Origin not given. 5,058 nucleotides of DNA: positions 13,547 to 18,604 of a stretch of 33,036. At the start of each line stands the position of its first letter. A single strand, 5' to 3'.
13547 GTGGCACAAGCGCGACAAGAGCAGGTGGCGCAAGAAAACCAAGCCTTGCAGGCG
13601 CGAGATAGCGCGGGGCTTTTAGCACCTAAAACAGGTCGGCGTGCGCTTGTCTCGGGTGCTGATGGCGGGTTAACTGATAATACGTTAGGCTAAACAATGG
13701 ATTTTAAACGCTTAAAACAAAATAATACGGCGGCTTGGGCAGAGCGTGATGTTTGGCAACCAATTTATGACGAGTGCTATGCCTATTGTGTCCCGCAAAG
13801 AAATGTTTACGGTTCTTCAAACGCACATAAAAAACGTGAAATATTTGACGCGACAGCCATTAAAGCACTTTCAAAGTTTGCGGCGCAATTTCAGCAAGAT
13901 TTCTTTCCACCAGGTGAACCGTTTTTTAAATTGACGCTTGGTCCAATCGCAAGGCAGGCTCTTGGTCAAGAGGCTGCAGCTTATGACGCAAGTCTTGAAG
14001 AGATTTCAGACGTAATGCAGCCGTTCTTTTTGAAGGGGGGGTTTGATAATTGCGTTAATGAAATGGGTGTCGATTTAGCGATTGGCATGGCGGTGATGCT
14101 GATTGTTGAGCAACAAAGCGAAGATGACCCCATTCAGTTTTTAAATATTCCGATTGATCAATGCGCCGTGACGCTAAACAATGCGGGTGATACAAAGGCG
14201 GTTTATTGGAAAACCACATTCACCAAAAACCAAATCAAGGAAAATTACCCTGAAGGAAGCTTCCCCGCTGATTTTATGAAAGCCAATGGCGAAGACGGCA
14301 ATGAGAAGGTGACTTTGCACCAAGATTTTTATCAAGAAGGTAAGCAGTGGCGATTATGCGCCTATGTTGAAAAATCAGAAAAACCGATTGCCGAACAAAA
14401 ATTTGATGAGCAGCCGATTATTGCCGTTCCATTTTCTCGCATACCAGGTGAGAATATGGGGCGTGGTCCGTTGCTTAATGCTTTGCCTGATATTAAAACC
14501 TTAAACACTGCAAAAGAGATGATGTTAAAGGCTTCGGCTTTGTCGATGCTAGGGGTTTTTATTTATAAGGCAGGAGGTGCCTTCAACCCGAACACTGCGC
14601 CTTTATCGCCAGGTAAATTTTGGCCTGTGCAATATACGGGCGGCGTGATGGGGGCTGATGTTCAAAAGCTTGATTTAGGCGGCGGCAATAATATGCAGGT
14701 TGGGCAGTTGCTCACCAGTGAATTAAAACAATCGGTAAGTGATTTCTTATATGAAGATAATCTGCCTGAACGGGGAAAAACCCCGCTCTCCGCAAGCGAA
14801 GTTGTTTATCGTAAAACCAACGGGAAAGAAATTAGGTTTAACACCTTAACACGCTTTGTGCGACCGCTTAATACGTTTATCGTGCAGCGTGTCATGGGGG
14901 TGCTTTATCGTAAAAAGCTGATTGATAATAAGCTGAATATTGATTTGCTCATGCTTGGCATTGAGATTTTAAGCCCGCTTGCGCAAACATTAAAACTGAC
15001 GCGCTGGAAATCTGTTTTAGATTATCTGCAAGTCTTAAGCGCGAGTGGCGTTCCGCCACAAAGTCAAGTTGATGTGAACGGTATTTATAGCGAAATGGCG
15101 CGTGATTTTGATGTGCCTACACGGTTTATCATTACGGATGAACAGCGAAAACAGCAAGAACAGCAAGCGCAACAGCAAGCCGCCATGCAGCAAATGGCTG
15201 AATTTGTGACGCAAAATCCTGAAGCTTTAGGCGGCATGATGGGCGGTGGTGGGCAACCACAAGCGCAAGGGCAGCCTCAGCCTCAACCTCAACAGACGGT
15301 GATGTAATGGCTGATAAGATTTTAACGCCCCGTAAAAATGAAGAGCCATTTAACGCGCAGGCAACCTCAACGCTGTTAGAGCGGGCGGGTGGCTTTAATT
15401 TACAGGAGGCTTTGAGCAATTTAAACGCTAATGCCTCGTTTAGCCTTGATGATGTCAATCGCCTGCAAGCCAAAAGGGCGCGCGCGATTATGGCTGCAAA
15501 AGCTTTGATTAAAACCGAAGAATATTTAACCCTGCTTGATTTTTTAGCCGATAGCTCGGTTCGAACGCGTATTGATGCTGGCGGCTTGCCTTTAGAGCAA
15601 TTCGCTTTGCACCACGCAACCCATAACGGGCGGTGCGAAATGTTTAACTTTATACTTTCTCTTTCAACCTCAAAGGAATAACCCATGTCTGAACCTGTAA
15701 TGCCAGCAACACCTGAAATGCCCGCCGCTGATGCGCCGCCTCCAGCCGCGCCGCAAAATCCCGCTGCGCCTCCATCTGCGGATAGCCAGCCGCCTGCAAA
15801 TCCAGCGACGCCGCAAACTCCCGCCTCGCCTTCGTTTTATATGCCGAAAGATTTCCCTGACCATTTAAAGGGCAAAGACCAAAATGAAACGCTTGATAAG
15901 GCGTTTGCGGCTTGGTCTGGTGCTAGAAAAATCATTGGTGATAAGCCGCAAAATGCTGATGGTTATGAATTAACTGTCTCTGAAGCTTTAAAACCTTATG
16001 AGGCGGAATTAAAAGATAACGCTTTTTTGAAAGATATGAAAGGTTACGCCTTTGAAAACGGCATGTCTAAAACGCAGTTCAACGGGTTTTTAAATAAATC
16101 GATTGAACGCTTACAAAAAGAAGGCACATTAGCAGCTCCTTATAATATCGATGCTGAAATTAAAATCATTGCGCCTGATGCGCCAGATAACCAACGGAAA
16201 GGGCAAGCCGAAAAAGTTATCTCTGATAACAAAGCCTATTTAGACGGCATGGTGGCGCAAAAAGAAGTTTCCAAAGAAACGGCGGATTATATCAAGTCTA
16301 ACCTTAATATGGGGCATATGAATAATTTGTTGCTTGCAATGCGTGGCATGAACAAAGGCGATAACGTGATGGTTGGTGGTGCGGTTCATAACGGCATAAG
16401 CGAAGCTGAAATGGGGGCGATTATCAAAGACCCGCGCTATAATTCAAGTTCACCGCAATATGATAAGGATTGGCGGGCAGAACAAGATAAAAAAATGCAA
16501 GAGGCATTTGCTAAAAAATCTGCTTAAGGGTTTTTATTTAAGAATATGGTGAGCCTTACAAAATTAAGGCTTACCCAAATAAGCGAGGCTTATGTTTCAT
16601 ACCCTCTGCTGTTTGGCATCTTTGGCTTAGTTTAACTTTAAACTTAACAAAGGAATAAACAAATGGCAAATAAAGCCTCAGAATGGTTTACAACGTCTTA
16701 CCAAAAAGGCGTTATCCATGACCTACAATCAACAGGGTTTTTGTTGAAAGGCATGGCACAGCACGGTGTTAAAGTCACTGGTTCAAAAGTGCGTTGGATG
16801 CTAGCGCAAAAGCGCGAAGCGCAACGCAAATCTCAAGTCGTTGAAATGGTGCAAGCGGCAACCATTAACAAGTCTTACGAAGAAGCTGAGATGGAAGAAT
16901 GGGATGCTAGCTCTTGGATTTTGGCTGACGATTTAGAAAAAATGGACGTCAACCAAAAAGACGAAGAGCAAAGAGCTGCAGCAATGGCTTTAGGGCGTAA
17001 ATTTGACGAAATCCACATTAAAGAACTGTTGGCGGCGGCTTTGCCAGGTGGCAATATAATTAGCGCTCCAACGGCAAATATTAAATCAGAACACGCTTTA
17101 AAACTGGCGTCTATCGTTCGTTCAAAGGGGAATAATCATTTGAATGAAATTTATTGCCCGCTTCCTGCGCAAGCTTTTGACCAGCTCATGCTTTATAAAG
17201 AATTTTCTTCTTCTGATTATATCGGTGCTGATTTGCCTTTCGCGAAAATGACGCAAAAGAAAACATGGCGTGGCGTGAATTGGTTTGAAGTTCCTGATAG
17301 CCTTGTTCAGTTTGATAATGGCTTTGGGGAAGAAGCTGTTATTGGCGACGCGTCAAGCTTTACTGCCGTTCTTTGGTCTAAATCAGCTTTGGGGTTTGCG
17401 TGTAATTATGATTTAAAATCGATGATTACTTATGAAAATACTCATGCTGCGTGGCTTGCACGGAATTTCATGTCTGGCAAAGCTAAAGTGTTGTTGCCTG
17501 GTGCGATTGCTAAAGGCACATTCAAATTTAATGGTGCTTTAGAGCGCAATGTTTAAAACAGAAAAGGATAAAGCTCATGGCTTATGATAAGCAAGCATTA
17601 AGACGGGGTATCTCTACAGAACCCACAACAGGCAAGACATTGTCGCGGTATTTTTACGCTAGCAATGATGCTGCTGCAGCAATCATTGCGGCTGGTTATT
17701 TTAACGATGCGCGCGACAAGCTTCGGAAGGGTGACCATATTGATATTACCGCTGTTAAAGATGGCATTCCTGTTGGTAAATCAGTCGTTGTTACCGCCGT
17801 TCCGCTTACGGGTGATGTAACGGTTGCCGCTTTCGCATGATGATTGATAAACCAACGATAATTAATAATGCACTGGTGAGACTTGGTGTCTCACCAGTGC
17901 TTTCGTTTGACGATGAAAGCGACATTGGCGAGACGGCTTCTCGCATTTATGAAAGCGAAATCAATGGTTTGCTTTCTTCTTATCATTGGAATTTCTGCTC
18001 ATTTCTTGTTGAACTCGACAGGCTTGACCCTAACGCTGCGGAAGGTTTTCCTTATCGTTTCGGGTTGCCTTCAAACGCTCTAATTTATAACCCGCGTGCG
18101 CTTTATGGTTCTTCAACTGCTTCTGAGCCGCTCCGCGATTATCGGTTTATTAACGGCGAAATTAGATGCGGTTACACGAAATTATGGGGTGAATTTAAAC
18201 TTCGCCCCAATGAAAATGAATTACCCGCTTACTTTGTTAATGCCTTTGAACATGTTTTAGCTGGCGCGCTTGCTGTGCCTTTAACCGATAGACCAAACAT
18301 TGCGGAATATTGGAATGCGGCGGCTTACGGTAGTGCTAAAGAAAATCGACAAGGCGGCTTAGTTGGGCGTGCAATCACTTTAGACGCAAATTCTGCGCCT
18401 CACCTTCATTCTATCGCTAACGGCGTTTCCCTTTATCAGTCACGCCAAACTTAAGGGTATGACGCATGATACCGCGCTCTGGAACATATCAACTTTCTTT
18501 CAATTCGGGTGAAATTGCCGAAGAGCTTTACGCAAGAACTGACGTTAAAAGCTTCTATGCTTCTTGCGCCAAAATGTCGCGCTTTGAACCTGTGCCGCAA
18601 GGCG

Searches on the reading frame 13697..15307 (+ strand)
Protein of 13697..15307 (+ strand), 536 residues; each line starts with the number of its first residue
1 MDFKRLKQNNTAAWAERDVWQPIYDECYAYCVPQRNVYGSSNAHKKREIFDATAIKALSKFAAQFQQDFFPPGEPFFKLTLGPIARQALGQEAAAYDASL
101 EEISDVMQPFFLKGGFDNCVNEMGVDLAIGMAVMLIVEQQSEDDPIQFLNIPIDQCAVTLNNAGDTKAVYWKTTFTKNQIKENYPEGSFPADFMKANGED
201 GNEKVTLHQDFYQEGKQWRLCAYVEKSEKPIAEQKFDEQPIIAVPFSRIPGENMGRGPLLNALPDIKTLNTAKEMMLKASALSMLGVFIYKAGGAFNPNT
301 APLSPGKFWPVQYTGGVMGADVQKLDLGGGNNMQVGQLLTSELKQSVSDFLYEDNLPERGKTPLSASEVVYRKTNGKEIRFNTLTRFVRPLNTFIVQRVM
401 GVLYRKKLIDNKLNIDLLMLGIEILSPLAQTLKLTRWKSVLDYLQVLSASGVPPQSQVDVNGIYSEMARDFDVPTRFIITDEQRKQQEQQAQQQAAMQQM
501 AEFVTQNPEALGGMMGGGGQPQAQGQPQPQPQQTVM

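Call 10: search_protein_families(library=phrogs, proteins=[window:13697-15307:+], max_evalue=0.00001)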
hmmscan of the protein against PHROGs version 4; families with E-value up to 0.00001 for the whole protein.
window:13697-15307:+ (536 aa): 4 families
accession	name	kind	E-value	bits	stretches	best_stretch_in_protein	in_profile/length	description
phrog_332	-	connector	4e-65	221.2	1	5-520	13-547/560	head-tail adaptor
phrog_449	-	connector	7.2e-29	101.6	1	42-510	47-507/520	head-tail adaptor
phrog_21528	-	unknown function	1e-16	62.1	1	15-209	15-211/224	-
phrog_21643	-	unknown function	1.3e-07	32.1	1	270-502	5-239/268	-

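Call 66: search_protein_families(library=pfam, proteins=[window:13697-15307:+], max_evalue=0.001)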
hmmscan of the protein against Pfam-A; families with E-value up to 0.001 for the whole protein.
window:13697-15307:+ (536 aa): 1 family
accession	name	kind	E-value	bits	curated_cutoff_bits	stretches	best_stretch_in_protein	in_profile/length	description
PF12236.14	Head-tail_con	-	5.4e-57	193.7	27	1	5-478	3-489/489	Bacteriophage head to tail connecting protein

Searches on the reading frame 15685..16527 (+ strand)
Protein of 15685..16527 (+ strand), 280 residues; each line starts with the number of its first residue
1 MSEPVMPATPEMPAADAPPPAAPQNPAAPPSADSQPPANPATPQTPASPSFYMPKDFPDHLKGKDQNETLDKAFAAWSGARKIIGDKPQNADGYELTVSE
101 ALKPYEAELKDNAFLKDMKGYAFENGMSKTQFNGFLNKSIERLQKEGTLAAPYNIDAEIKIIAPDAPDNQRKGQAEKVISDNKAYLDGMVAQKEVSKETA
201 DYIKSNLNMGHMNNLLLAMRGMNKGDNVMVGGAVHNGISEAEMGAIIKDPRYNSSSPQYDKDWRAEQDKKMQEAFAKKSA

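Call 10: search_protein_families(library=phrogs, proteins=[window:15685-16527:+], max_evalue=0.00001)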
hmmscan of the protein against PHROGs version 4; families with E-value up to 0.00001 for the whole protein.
window:15685-16527:+ (280 aa): 0 families

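Call 66: search_protein_families(library=pfam, proteins=[window:15685-16527:+], max_evalue=0.001)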
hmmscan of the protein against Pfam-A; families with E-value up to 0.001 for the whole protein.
window:15685-16527:+ (280 aa): 1 family
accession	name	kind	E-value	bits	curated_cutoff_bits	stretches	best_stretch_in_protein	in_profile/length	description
PF05396.16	Phage_T7_Capsid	-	0.00034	21.5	27.1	0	86-261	11-179/188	Phage T7 capsid assembly protein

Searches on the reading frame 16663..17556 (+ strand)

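Call 10: search_protein_families(library=phrogs, proteins=[window:16663-17556:+], max_evalue=0.00001)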
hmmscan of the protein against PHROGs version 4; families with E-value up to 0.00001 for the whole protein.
window:16663-17556:+ (297 aa): 1 family
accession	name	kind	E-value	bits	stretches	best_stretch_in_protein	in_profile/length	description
phrog_3437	-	head and packaging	3.7e-32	112.7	1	1-274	3-278/294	major head protein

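Call 66: search_protein_families(library=pfam, proteins=[window:16663-17556:+], max_evalue=0.001)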
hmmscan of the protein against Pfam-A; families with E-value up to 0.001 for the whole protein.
window:16663-17556:+ (297 aa): 1 family
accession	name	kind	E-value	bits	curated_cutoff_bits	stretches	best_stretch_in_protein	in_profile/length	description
PF19821.5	Phage_capsid_2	-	1.1e-43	150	25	1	6-287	2-291/293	Phage capsid protein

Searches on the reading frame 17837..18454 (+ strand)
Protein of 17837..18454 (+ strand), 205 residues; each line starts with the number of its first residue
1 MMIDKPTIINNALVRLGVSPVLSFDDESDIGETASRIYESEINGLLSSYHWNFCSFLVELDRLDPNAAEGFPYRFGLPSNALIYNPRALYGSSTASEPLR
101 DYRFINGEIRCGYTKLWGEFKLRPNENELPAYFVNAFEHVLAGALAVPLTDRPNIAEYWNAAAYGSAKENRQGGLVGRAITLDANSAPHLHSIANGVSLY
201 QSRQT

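Call 10: search_protein_families(library=phrogs, proteins=[window:17837-18454:+], max_evalue=0.00001)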
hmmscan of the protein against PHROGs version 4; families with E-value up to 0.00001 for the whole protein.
window:17837-18454:+ (205 aa): 1 family
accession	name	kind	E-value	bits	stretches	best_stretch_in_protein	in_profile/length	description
phrog_394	-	tail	4.2e-21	76.3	1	2-159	1-155/190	tail protein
